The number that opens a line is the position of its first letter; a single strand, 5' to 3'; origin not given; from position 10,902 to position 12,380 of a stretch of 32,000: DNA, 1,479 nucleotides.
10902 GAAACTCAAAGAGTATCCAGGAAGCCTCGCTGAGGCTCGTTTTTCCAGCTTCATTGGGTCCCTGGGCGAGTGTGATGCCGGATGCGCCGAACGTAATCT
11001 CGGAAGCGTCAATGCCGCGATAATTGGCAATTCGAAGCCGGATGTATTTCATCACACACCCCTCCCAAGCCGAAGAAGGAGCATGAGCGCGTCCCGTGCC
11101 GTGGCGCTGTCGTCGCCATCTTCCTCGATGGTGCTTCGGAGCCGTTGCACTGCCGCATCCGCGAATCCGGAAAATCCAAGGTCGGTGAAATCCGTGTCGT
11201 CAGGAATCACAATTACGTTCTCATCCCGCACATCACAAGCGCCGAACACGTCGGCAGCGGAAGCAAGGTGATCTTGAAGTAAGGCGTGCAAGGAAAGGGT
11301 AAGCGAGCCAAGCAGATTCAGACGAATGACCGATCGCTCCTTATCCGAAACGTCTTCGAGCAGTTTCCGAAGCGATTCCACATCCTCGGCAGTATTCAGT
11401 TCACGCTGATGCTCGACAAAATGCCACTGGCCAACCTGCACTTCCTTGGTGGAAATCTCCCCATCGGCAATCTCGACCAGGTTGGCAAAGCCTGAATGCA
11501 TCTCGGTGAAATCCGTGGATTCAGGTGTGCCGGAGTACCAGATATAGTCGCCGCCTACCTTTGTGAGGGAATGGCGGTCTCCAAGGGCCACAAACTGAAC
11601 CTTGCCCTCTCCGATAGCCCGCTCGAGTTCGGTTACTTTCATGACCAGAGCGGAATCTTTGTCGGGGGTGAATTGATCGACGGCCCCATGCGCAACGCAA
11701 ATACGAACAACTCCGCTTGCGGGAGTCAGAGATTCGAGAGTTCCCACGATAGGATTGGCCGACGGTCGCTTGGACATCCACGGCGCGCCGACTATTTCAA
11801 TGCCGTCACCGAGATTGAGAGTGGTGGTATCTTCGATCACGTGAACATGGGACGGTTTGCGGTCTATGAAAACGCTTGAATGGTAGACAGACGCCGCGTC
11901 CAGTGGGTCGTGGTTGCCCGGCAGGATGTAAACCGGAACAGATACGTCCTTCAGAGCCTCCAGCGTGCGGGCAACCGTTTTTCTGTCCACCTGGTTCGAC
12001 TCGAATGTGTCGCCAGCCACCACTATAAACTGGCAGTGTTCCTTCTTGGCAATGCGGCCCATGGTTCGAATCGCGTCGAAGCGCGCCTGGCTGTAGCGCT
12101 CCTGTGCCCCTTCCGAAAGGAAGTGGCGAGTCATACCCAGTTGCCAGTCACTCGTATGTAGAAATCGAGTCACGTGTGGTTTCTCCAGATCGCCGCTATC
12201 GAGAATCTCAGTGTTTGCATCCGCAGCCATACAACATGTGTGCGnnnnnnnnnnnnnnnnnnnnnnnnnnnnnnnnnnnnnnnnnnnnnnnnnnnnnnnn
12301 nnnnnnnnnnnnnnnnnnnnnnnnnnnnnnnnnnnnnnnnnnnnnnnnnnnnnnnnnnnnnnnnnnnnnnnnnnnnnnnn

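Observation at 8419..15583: SIR2-HerA sits in one tight operon with a KTSC protein and an Mre11/Rad50-like (SbcD/SbcC-like) pair: candidate extended five-gene defence system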

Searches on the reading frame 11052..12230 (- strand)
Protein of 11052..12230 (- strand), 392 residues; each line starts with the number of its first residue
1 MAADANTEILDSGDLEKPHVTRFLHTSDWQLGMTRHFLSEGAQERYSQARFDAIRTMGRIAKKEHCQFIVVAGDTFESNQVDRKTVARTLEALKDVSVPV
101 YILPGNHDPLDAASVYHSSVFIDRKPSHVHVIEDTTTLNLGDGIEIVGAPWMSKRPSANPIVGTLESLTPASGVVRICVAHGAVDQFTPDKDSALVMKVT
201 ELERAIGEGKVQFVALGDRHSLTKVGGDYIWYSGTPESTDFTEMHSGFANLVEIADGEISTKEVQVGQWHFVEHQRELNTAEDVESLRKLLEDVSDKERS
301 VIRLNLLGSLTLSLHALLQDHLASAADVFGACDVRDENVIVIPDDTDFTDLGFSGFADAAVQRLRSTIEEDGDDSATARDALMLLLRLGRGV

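Call 4: search_protein_families(library=pfam, proteins=[window:11052-12230:-], max_evalue=0.01)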
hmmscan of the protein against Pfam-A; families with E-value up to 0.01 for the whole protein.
window:11052-12230:- (392 aa): 2 families
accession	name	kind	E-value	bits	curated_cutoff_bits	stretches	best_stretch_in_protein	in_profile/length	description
PF00149.33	Metallophos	-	2.3e-10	41.7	21.5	1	22-126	2-72/191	Calcineurin-like phosphoesterase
PF12510.13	Smoothelin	-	0.0045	17.3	23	0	275-303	11-40/50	Smoothelin cytoskeleton protein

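Call 5: search_protein_families(library=padloc, proteins=[window:11052-12230:-], max_evalue=0.01)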
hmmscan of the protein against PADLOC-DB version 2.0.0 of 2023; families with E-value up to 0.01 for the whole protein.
window:11052-12230:- (392 aa): 0 families

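Call 6: search_protein_families(library=ncbifam, proteins=[window:11052-12230:-], max_evalue=0.01)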
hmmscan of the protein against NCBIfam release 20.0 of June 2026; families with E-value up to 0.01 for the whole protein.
window:11052-12230:- (392 aa): 11 families
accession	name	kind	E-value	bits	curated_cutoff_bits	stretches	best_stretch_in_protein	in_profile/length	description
TIGR00619.1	sbcd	subfamily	2.3e-14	53.8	77.65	1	22-115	2-93/252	exonuclease subunit SbcD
NF041031.1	Mre11_Sulfo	equivalog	2.4e-11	43.5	500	1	23-310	2-288/374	DNA double-strand break repair protein Mre11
NF008206.2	PRK10966.1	equivalog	1.2e-10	41.1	450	1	22-109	2-86/380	exonuclease subunit SbcD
NF041754.1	sbcd_Bac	equivalog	1.5e-07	31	750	1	22-114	2-92/390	exonuclease subunit SbcD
NF041029.1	Mre11_Pyroc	equivalog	2.1e-07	30.1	600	1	22-117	2-96/438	DNA double-strand break repair protein Mre11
TIGR04123.1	P_estr_lig_assc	hypoth_equivalog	6.1e-05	22.5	150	1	21-109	21-110/207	ligase-associated DNA damage response endonuclease PdeM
TIGR03729.1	acc_ester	subfamily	0.00059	19.3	148.25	1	51-111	18-75/239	putative phosphoesterase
NF005514.0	PRK07122.1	subfamily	0.0015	17.7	372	1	273-313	195-235/264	RNA polymerase sigma factor SigF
NF041753.2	sbcd_Staph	equivalog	0.0015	17.5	480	1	23-111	3-89/375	exonuclease subunit SbcD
NF053862.1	DS9_1_antiphage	equivalog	0.0046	15.8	420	1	20-108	193-288/486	anti-phage phosphoesterase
TIGR00583.1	mre11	equivalog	0.0071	15.3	434.6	0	44-96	18-73/405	DNA repair protein (mre11)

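Call 13: find_homologous_proteins(query=window:11052-12230:-)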
Query window:11052-12230:- (392 aa): 4114 proteins with E <= 0.001 among 8000 candidates; the best 120 are listed.
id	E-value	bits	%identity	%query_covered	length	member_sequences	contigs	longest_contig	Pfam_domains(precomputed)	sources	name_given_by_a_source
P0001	6.0e-258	873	100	100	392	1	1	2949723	PF00149.34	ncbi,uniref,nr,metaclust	ncbi:metallophosphoesterase family protein [Kiritimatiella glycovorans]|uniref:Exonuclease subunit S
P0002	5.4e-214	728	87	92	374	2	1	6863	PF00149.34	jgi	-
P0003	6.5e-208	708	83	92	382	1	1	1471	PF00149.34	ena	-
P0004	1.4e-206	704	83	92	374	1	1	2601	PF00149.34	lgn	-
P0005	7.1e-206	702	84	95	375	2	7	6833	PF00149.34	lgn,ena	-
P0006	1.3e-173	596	71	92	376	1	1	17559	PF00149.34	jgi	jgi:DNA repair exonuclease SbcCD nuclease subunit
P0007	1.6e-173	595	70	92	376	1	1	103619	PF00149.34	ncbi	-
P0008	2.9e-173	594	71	95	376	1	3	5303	PF00149.34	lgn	-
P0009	1.0e-172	593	70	95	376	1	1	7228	PF00149.34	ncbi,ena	-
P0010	1.4e-172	592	68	92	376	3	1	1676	PF00149.34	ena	-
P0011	2.7e-172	591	71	92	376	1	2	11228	PF00149.34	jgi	jgi:DNA repair exonuclease SbcCD nuclease subunit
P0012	3.0e-172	591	70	92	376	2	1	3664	PF00149.34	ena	-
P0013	4.3e-172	591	69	92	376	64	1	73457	PF00149.34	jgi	-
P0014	8.0e-172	590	69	92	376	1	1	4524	PF00149.34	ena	-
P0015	1.9e-171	588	68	92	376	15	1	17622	PF00149.34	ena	-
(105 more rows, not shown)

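Call 15: find_related_loci(query=A1, collection=genome_contigs, flank=10000)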
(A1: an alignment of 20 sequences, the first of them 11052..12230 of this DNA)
Query A1 (392 aa) in genome_contigs; peptide patterns used: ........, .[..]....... (x = any residue, [..] = any of these).
600 stretches matched a pattern (row limit reached: there are more); 588 encode a relative of the query (tblastn E <= 1e-3); the best 80 are kept; 80 distinct loci.
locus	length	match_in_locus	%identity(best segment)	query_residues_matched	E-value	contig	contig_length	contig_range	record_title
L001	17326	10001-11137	70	15-391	0e+0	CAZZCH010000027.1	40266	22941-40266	MAG TPA_asm: uncultured Eubacteriales bacterium isolate SRP178699_co1_153 genome assembly, contig: NODE_930_length_40266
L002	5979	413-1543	67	17-391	2e-178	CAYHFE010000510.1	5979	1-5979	MAG TPA_asm: uncultured Verrucomicrobiota bacterium isolate ERP119702_co1_132 genome assembly, contig: NODE_19750_length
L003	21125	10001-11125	69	20-392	9e-176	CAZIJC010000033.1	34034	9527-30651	MAG TPA_asm: uncultured Anaerolineales bacterium isolate SRP068000_co4_80 genome assembly, contig: NODE_855_length_34034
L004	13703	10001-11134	67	16-391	1e-175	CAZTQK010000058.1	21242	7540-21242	MAG TPA_asm: uncultured Planctomycetales bacterium isolate binchicken_co74_144 genome assembly, contig: NODE_4617_length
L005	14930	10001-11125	68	20-391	2e-175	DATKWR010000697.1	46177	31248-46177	MAG TPA_asm: Sedimentisphaerales bacterium isolate SMAG_U14168 k141_878983, whole genome shotgun sequence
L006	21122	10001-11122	67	20-391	9e-174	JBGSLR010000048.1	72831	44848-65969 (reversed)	MAG: Desulfobacterales bacterium isolate JTS-AC21 k141_1366920, whole genome shotgun sequence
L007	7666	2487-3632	66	12-391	4e-174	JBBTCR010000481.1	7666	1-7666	MAG: Bacteroidota bacterium isolate H43-bin226_1 H43_bin226_1_000000000481, whole genome shotgun sequence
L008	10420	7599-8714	67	22-391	8e-172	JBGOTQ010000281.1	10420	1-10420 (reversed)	MAG: Terriglobia bacterium isolate OBJ_0618_7090110_159 k141_11040729_length_10420_cov_64.0000, whole genome shotgun seq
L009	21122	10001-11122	65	20-391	9e-171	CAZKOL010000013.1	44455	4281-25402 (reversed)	MAG TPA_asm: uncultured Dehalococcoidales bacterium isolate SRP178699_co2_170 genome assembly, contig: NODE_286_length_4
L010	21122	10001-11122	66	20-391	3e-168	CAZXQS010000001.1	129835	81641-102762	MAG TPA_asm: uncultured Syntrophorhabdus sp. isolate SRP192927_co3_184 genome assembly, contig: NODE_129_length_129835_c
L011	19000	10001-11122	64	20-391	2e-167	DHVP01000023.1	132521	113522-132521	MAG TPA_asm: Deltaproteobacteria bacterium UBA5205 UBA5205_contig_11189, whole genome shotgun sequence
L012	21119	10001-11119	64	20-391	3e-167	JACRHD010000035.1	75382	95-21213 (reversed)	MAG: Nitrospirae bacterium isolate NC_groundwater_1768_Pr3_B-0.1um_50_19 SR-2_scaffold_141_1564214, whole genome shotgun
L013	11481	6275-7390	67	11-380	5e-167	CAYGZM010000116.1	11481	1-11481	MAG TPA_asm: uncultured Pirellulales bacterium isolate ERP119294_co1_448 genome assembly, contig: NODE_7638_length_11481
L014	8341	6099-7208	64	20-388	7e-165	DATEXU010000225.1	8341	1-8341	MAG TPA_asm: Thermodesulfobacteriota bacterium isolate SMAG_U8427 k141_720427, whole genome shotgun sequence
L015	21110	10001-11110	64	23-390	3e-163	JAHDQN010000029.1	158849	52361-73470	MAG: Deltaproteobacteria bacterium isolate SM3-B3m k141_15375, whole genome shotgun sequence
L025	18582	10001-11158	57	6-389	2e-146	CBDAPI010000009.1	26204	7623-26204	MAG: Acidobacteriota bacterium isolate f35b9e99-e4d3-4cb6-9eee-81227bac6fb5 genome assembly, contig: contig_9, whole gen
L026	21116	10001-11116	57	20-389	7e-146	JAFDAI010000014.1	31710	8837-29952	MAG: Deltaproteobacteria bacterium isolate AB_1215_Bin_93 AB_1215_Bin_93_scaffold_479, whole genome shotgun sequence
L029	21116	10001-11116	56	20-389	3e-144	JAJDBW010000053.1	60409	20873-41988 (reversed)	MAG: Nitrospirota bacterium isolate OFTM308 OFTM308_52, whole genome shotgun sequence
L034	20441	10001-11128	53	16-389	7e-141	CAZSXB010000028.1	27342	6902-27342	MAG TPA_asm: uncultured Thermotogaceae bacterium isolate SRP241326_co1_345 genome assembly, contig: NODE_2695_length_273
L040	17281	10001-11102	64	16-380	5e-141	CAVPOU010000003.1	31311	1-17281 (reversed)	MAG: uncultured delta proteobacterium isolate MFD00032.bin.1.150 genome assembly, contig: contig_109793, whole genome sh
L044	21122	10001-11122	49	18-388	3e-116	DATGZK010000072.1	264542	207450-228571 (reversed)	MAG TPA_asm: Myxococcota bacterium isolate SMAG_U10661 k141_338629, whole genome shotgun sequence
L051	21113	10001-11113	44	20-389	2e-104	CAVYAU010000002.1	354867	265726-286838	MAG: uncultured Actinomycetota bacterium isolate MFD03044.bin.1.95 genome assembly, contig: contig_17031, whole genome s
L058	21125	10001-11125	45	18-390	2e-101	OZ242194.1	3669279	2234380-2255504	MAG: Acidimicrobiales bacterium isolate b96ec2c2-7b30-4efb-902b-edc41798273b genome assembly, chromosome: 1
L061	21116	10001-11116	45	20-389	2e-101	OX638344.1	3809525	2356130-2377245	MAG: uncultured Acidimicrobiales bacterium isolate f043cee6-6750-45b5-b834-f9289512c0be genome assembly, chromosome: 1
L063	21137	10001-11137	46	18-392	4e-100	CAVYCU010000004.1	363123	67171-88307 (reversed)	MAG: uncultured Acidimicrobiaceae bacterium isolate MFD04540.bin.2.87 genome assembly, contig: contig_3783, whole genome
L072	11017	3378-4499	44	19-391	3e-99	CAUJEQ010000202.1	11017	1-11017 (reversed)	MAG: Chloroflexota bacterium isolate KLAP124 genome assembly, contig: KLAP124_141121, whole genome shotgun sequence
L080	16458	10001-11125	44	20-391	2e-97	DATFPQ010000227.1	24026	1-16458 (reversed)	MAG TPA_asm: Actinomycetales bacterium isolate SMAG_U9307 k141_1547212, whole genome shotgun sequence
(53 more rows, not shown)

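Call 22: search_protein_families(library=pfam, proteins=[L001:6962-10000:+, L013:3528-6305:+, L026:8162-9997:+, L040:8429-9997:+, L009:7217-9868:+, L003:6675-9638:+, L080:8398-10026:+, L034:9318-9980:+, L025:7033-9336:+, L051:8145-9401:+], max_evalue=0.001)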
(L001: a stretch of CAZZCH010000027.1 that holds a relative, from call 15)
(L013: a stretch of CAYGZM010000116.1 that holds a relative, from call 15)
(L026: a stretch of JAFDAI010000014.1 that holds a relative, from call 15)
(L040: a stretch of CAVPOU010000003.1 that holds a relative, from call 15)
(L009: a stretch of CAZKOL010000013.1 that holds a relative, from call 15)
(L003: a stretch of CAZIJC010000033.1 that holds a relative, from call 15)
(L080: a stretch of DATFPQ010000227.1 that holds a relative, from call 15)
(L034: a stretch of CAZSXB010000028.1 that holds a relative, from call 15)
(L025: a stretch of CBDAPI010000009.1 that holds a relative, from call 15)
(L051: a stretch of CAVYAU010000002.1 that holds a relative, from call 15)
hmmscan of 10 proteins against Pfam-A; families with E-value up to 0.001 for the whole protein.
L001:6962-10000:+ (1012 aa): 4 families
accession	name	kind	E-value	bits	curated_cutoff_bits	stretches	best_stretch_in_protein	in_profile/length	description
PF04851.21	ResIII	-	1.3e-20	74.4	22.5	1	156-347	9-163/164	Type III restriction enzyme, res subunit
PF18766.7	SWI2_SNF2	-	8.4e-06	26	26.7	1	285-377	110-187/221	SWI2/SNF2 ATPase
PF00271.37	Helicase_C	-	1.5e-05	25.7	23.5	1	451-533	31-108/110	Helicase conserved C-terminal domain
PF19778.5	RE_endonuc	-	0.00047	20.4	23.4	0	878-946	2-74/108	Endonuclease domain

L013:3528-6305:+ (925 aa): 1 family
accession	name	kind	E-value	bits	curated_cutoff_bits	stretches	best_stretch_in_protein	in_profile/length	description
PF04465.17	DUF499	-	2.5e-11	42.6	23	1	168-359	73-259/1024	Protein of unknown function (DUF499)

L026:8162-9997:+ (611 aa): 2 families
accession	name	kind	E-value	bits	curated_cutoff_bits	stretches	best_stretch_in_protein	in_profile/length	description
PF03235.19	GmrSD_N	-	3.9e-32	112.4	33.2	1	18-248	12-199/199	GmrSD restriction endonuclease, N-terminal domain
PF07510.16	GmrSD_C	-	1.6e-29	103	23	1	444-586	1-137/138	GmrSD restriction endonucleases, C-terminal domain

L040:8429-9997:+ (522 aa): 3 families
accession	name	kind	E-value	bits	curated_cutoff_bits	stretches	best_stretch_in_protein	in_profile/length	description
PF17761.7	DUF1016_N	-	4.2e-35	121.3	32.8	1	31-216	2-137/137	DUF1016 N-terminal domain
PF06250.17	YhcG_C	-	8e-20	71.7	32.5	1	241-305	2-64/157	YhcG PDDEXK nuclease domain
PF19778.5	RE_endonuc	-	0.00079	19.7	23.4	0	388-457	2-75/108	Endonuclease domain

L009:7217-9868:+ (883 aa): 3 families
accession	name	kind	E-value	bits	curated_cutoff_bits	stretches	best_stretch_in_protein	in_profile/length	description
PF13166.12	AAA_13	-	7.6e-21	74.9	36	1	387-789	250-628/713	AAA domain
PF13304.12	AAA_21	-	4.8e-10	40.4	27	1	562-704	166-302/304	AAA domain, putative AbiEii toxin, Type IV TA system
PF02463.25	SMC_N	-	1.8e-07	31.3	40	1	532-708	135-205/220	RecF/RecN/SMC N terminal domain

L003:6675-9638:+ (987 aa): 5 families
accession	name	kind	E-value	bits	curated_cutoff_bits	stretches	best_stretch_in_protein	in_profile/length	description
PF18766.7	SWI2_SNF2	-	1.1e-23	84.5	26.7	1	278-511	1-189/221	SWI2/SNF2 ATPase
PF04313.20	HSDR_N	-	6.8e-21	75.5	25.1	1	116-208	105-196/198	Type I restriction enzyme R protein N terminus (HSDR_N)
PF04851.21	ResIII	-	1.1e-14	55.1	22.5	1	275-471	4-163/164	Type III restriction enzyme, res subunit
PF22679.2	T1R_D3-like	-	5.8e-14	53.2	27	1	636-700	87-155/158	Type I restriction enzyme subunit R domain 3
PF00270.35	DEAD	-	2.2e-07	31.2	26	1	296-434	14-144/167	DEAD/DEAH box helicase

L080:8398-10026:+ (542 aa): 0 families

L034:9318-9980:+ (220 aa): 0 families

L025:7033-9336:+ (767 aa): 2 families
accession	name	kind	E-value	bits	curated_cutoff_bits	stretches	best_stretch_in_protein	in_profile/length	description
PF13166.12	AAA_13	-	3.6e-39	135.5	36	2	241-687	229-655/713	AAA domain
PF02463.25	SMC_N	-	2.8e-05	24.1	40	1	293-608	135-203/220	RecF/RecN/SMC N terminal domain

L051:8145-9401:+ (418 aa): 2 families
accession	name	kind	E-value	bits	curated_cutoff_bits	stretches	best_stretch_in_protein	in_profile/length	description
PF09983.15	JetD_C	-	4.8e-34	117.7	22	1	214-396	1-178/179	Wadjet protein JetD, C-terminal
PF11795.13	DUF3322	-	2.3e-29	103.2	22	1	9-193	2-188/190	Uncharacterized protein conserved in bacteria N-term (DUF3322)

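Call 25: search_solved_structures(query=window:11052-12230:-, max_evalue=0.01)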
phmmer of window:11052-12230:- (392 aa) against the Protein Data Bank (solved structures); distinct sequences matched with E-value up to 0.01: 15.
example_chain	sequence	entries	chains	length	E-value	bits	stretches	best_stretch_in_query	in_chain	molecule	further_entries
4lty_C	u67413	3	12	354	1.8e-06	30.7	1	21-110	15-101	Exonuclease subunit SbcD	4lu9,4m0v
4hd0_A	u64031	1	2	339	4.3e-06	29.4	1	19-110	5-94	DNA double-strand break repair protein Mre11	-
6s6v_A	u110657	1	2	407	4.4e-06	29.4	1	22-110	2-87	Nuclease SbcCD subunit D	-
1ii7_A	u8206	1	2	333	1.7e-05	27.4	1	22-110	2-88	Mre11 nuclease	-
3dsc_A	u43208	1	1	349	1.8e-05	27.3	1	22-110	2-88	DNA double-strand break repair protein mre11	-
4o24_A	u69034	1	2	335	4.3e-05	26.1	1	22-108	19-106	Exonuclease, putative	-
2q8u_A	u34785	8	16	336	4.4e-05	26.1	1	22-108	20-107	Exonuclease, putative | Nuclease SbcCD subunit D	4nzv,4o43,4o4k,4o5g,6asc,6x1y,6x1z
7yzo_A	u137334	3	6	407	4.9e-05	25.9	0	22-110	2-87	Nuclease SbcCD subunit D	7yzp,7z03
6s85_A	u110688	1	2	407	6.3e-05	25.5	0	22-110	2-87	Nuclease SbcCD subunit D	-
3qg5_C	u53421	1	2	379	8.7e-05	25.1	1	22-108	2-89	Mre11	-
7dog_A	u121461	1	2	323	0.00027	23.5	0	21-121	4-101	Nuclease SbcCD subunit D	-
3dsd_A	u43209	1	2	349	0.00031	23.3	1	22-110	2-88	DNA double-strand break repair protein mre11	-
3thn_A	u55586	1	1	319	0.00071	22.1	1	22-108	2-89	Exonuclease, putative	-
3tho_B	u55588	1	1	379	0.0011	21.5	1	22-108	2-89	Exonuclease, putative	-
1s8e_A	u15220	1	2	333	0.0026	20.3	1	22-106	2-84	exonuclease putative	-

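Call 39: search_dna_similar(query=window:11052-12230:-, collection=plasmids, mode=protein, max_rows=25)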
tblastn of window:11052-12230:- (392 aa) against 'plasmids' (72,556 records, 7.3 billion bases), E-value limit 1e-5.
Records with a match: 121; places in all: 122; records where one place covers at least 80% of the query: 29.
Best place of each record, by identity: <60% 121.
By first word of the organism name: Rhizobium 66; Sphingobium 8; Sphingomonas 5; Thioclava 5; Paracoccus 4; Streptomyces 3; Novosphingobium 2; Sphingopyxis 2; Rhizorhabdus 2; Agrobacterium 2; and 20 more.
By predicted mobility (MOB-suite, as given by PLSDB): conjugative 64; non-mobilizable 48; mobilizable 9.
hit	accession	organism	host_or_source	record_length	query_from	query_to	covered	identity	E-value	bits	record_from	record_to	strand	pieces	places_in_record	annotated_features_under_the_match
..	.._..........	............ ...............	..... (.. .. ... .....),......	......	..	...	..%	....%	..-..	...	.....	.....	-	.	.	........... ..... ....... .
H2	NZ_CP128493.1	Novosphingobium resinovorum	pure cell culture,soil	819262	18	386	94%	27.7%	7e-27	120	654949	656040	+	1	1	DNA repair exonuclease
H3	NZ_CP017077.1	Novosphingobium resinovorum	single cell,soil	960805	18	386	94%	27.7%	7e-27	120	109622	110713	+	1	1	DNA repair exonuclease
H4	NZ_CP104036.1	Rhizobium sp. SRDI969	Pisum sativum,Cell culture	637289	23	386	93%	27.8%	4e-20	100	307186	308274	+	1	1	DNA repair exonuclease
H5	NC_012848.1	Rhizobium leguminosarum bv. trifolii WSM1325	-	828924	23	386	93%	27.8%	7e-20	99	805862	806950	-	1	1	DNA repair exonuclease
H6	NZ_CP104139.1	Rhizobium sp. WSM1274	Vicia sp.,cell culture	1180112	23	386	93%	27.5%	6e-19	96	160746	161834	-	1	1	record has no annotation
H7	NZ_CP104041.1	Rhizobium sp. WSM4643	Pisum sativum,Cell culture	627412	23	386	93%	27.5%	1e-17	92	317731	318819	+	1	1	DNA repair exonuclease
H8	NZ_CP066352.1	Bradyrhizobium japonicum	Glycine max,DNA isolated from pure ...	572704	16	378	93%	27.4%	1e-24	113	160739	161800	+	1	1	DNA repair exonuclease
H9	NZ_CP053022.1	Sphingobium yanoikuyae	whole organism,River sediment ...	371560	20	386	94%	26.8%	2e-27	121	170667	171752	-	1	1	DNA repair exonuclease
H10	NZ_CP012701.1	Sphingopyxis macrogoltabida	whole organism,activated sludge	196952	22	391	94%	26.3%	2e-27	121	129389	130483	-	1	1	DNA repair exonuclease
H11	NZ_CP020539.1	Sphingobium herbicidovorans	cell culture,soil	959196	15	386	95%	26.0%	9e-24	110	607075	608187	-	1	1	DNA repair exonuclease | TM0106 family RecB-like putative nuclease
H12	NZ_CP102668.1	Sphingobium sp. JS3065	whole organism,chemical plant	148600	18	386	94%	25.7%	2e-24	112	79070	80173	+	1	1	DNA repair exonuclease | TM0106 family RecB-like putative nuclease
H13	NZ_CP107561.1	Methylocystis sp. MJC1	whole organism,Alpine Peat Bogs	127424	22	365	88%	27.3%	8e-17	90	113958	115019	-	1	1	DNA repair exonuclease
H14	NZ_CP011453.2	Croceibacterium atlanticum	cell culture,North Atlantic Rise ...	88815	20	386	94%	25.2%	2e-28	125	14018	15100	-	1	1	DNA repair exonuclease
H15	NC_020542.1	Sphingomonas sp. MM-1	-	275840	22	386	93%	25.3%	5e-25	114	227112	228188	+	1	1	DNA repair exonuclease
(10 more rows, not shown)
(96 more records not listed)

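Call 40: search_dna_similar(query=window:11052-12230:-, collection=phages, mode=protein, max_rows=15)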
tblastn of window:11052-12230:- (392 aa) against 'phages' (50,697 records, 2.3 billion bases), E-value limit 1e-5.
Records with a match: 1; places in all: 1; records where one place covers at least 80% of the query: 0.
Best place of each record, by identity: <60% 1.
By first word of the organism name: Bacteriophage 1.
By host as written in the record: - 1.
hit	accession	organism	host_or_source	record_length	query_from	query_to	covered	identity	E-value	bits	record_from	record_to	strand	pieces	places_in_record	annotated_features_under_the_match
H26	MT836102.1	Bacteriophage sp.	human fecal samples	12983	20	291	69%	26.6%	2e-6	56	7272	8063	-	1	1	record has no annotation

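Call 41: get_annotated_region(hit=H1, flank=9000)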
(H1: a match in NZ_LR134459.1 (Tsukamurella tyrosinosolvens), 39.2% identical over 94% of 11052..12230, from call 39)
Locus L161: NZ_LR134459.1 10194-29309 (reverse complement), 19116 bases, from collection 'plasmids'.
description: Tsukamurella tyrosinosolvens strain NCTC13231 plasmid 17, complete sequence
organism: Tsukamurella tyrosinosolvens (NCBI taxid 57704)
taxonomy: Bacteria; Actinomycetota; Actinomycetes; Mycobacteriales; Tsukamurellaceae; Tsukamurella; Tsukamurella tyrosinosolvens
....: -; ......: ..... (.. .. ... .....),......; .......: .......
typing (MOB-suite, as given by PLSDB): non-mobilizable
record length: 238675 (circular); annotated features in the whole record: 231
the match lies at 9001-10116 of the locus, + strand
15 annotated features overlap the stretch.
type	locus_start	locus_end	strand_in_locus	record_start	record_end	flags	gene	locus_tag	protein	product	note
CDS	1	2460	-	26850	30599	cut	-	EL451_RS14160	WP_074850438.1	multifunctional oxoglutarate decarboxylase/oxoglutarate dehydrogenase thiamine pyrophosphate-binding subunit/dihydrolipoyllysine-residue ...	GO:0006099 - tricarboxylic acid cycle [Evidence IEA]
CDS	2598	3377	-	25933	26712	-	-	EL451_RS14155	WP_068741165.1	hypothetical protein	-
CDS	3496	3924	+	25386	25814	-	-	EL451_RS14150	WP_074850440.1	thioesterase family protein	-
CDS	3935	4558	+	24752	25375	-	-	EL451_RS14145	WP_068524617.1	GNAT family protein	-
CDS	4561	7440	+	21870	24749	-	-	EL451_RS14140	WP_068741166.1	DEAD/DEAH box helicase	-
CDS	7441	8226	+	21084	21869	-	-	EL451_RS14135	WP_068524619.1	hypothetical protein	-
CDS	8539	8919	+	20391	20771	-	-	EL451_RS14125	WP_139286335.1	PIN domain nuclease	-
CDS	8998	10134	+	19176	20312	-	-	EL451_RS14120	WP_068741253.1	exonuclease SbcCD subunit D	-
CDS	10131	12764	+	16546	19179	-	-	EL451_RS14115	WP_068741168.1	AAA family ATPase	GO:0006302 - double-strand break repair [Evidence IEA]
CDS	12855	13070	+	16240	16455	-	-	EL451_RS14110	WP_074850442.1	hypothetical protein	-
CDS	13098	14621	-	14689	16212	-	-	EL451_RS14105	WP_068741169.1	long-chain fatty acid--CoA ligase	-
CDS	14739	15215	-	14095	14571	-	-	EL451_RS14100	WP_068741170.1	SRPBCC family protein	-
CDS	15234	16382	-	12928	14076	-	-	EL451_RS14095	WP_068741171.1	MFS transporter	GO:0055085 - transmembrane transport [Evidence IEA]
CDS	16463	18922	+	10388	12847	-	-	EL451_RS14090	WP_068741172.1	HAD-IC family P-type ATPase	-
CDS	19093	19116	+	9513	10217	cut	-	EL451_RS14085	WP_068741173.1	class I SAM-dependent methyltransferase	-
